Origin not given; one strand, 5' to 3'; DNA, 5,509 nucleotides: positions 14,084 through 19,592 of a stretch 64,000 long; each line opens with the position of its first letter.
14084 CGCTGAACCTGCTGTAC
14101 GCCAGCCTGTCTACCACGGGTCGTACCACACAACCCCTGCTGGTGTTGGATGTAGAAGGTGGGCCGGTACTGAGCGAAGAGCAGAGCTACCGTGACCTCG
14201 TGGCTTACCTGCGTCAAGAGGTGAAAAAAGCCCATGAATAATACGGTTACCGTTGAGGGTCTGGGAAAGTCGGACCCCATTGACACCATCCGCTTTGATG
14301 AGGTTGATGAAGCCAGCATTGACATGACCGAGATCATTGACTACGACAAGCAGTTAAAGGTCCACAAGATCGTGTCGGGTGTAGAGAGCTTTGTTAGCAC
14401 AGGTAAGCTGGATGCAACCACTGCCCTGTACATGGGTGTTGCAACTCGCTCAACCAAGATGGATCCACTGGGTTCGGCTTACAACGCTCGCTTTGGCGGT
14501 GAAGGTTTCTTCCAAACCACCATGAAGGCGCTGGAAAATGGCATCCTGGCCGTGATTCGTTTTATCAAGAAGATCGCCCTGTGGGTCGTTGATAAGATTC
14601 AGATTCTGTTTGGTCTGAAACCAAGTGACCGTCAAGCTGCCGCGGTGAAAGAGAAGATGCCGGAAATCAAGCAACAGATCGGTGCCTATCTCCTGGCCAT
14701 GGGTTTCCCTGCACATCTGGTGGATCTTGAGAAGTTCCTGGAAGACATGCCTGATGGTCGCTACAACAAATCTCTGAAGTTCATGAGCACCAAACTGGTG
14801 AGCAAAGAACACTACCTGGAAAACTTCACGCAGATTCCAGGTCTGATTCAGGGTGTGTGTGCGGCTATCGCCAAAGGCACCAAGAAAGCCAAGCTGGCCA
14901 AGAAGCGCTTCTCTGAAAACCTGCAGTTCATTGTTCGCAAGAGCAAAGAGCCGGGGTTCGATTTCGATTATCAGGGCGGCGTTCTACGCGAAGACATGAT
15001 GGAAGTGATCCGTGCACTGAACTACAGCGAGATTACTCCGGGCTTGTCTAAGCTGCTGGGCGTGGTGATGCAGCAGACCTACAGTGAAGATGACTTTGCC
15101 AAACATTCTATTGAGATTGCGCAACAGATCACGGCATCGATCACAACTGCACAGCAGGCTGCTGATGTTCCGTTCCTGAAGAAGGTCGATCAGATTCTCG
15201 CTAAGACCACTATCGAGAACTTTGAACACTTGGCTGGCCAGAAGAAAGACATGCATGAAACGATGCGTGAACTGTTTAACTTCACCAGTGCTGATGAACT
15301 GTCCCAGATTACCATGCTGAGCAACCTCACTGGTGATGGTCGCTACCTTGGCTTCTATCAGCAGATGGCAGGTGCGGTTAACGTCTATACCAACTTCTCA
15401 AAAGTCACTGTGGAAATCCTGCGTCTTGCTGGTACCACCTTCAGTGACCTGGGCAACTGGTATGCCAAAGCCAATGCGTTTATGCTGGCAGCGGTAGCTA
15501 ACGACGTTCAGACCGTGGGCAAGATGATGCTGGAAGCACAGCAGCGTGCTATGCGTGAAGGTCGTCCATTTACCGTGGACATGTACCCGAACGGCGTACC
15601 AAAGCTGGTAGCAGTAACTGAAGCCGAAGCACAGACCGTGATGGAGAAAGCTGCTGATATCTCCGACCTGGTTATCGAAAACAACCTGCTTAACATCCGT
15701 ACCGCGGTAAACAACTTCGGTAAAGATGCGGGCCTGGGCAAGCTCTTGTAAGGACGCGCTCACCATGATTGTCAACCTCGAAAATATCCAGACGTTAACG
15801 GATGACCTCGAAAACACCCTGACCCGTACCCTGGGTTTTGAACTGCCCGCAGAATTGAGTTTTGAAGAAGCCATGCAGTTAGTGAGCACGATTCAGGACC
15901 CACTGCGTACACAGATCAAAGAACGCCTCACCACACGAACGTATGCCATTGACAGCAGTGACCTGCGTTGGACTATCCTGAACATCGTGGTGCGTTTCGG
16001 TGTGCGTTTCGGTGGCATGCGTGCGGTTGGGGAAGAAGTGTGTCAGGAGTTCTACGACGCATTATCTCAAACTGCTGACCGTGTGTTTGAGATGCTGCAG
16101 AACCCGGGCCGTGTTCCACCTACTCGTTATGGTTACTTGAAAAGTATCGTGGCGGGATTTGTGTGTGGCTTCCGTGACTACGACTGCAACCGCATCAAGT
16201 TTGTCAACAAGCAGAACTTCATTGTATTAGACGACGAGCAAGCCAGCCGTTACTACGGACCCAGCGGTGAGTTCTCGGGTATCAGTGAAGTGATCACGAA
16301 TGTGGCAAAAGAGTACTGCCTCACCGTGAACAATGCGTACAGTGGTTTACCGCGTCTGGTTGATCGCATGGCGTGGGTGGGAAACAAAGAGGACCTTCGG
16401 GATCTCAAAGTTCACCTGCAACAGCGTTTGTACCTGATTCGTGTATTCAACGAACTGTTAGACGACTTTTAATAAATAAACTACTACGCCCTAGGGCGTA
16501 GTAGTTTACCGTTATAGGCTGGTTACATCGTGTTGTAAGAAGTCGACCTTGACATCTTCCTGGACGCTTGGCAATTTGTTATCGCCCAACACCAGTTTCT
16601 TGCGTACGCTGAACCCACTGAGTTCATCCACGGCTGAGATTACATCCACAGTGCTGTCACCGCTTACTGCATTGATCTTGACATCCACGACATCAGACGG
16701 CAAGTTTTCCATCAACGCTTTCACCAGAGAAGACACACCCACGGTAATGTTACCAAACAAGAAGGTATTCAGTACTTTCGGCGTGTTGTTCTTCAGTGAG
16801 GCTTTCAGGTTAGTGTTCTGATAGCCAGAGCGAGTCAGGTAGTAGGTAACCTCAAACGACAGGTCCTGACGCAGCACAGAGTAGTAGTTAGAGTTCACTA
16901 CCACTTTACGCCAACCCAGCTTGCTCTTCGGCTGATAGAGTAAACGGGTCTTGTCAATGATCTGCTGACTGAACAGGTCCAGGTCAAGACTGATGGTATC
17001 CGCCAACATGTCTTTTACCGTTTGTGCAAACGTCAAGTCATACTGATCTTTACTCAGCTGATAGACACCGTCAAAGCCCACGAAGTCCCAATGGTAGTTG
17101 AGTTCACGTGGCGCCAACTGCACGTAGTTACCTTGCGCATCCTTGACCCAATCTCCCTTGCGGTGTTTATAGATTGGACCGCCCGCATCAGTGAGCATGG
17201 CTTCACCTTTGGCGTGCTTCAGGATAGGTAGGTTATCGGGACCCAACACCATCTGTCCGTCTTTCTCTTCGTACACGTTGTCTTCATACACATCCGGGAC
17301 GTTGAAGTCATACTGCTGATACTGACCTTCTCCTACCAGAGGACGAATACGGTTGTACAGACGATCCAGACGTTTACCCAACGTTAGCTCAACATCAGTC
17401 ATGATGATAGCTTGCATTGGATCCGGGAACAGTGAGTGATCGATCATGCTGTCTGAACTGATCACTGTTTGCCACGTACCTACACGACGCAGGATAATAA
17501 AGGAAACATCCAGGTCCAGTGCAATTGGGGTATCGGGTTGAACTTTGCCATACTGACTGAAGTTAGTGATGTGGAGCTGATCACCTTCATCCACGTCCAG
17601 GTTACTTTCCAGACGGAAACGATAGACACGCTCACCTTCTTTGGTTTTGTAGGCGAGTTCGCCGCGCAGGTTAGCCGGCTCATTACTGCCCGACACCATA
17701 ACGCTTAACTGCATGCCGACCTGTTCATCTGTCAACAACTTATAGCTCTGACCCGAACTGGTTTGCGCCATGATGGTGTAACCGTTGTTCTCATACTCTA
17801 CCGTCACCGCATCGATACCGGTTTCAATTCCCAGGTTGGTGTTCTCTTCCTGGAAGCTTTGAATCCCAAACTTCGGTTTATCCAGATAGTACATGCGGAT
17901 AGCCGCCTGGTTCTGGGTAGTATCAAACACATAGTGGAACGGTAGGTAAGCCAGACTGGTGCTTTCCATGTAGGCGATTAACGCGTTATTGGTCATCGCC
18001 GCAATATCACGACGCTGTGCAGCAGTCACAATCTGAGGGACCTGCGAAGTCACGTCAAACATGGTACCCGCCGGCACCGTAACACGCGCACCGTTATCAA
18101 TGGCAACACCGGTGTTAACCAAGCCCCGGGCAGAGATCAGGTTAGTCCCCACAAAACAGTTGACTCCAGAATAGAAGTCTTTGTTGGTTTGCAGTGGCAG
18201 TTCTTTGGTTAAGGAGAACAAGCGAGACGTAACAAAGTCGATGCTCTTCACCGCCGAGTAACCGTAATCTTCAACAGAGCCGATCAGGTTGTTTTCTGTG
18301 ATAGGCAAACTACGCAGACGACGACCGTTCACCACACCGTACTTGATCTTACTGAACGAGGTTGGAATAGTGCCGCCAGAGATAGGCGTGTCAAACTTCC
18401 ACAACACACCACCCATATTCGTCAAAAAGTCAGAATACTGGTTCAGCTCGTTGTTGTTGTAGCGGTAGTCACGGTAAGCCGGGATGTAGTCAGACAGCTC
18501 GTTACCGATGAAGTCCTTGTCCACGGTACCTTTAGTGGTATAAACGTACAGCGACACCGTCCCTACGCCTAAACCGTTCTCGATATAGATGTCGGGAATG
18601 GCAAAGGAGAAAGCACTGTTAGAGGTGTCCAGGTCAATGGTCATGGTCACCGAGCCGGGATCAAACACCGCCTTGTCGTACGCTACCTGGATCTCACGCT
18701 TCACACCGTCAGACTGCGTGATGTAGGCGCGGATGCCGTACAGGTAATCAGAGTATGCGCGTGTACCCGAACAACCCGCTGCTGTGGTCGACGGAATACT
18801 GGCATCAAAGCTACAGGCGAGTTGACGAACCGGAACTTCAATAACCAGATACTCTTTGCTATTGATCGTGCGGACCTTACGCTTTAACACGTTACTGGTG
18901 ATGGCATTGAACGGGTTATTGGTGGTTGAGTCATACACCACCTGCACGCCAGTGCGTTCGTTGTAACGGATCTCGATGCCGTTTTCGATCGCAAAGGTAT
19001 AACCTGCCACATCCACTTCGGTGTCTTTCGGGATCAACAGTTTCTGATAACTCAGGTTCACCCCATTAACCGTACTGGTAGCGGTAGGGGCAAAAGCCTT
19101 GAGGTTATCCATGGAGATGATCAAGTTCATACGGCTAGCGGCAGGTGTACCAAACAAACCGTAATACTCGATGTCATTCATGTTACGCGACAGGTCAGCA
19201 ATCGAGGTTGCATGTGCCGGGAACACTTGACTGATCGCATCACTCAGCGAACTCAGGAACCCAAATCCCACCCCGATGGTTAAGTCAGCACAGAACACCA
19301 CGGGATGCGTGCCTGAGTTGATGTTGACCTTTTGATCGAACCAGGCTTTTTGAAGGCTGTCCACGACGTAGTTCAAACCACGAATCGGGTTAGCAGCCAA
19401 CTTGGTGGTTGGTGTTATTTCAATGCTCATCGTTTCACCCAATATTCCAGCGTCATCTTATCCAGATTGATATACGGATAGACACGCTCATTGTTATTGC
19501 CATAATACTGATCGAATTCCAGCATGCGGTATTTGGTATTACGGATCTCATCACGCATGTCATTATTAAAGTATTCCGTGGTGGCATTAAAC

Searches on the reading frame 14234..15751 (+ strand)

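Call 23: search_protein_families(library=phrogs, proteins=[window:14234-15751:+], max_evalue=0.001)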
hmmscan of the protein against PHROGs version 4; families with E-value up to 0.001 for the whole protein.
window:14234-15751:+ (505 aa): 1 family
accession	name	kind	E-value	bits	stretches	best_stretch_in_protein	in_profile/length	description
phrog_14541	-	head and packaging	1.5e-42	147.2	1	25-502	26-505/508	virion structural protein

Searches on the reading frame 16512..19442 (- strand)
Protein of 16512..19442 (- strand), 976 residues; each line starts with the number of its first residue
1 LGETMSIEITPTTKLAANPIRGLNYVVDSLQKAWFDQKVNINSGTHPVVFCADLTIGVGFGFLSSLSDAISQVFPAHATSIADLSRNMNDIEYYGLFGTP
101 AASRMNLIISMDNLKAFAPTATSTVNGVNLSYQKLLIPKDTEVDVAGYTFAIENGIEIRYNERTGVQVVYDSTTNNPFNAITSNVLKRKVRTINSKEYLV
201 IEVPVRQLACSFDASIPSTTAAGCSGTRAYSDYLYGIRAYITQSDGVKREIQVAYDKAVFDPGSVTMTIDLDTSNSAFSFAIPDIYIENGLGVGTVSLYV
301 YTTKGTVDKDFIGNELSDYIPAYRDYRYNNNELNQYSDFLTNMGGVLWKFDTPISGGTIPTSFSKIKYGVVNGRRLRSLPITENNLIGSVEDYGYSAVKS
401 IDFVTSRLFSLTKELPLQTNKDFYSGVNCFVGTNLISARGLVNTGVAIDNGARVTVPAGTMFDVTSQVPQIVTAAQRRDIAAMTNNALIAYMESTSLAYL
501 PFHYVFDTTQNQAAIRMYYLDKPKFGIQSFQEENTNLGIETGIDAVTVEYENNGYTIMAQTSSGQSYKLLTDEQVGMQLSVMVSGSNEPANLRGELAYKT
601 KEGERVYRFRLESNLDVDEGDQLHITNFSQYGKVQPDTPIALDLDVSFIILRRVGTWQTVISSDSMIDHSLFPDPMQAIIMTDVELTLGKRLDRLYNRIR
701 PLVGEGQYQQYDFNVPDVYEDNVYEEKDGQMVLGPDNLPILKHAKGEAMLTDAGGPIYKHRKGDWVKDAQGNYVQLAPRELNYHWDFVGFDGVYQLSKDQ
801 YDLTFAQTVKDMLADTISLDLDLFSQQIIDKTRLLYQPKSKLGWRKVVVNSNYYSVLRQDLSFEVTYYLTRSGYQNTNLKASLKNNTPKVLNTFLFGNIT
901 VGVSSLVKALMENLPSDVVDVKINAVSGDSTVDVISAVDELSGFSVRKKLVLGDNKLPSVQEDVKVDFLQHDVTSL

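Call 23: search_protein_families(library=phrogs, proteins=[window:16512-19442:-], max_evalue=0.001)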
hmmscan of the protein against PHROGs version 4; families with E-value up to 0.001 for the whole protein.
window:16512-19442:- (976 aa): 1 family
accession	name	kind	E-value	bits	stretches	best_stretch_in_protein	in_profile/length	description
phrog_3248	-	unknown function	1.4e-284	947.6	1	12-974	10-968/970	-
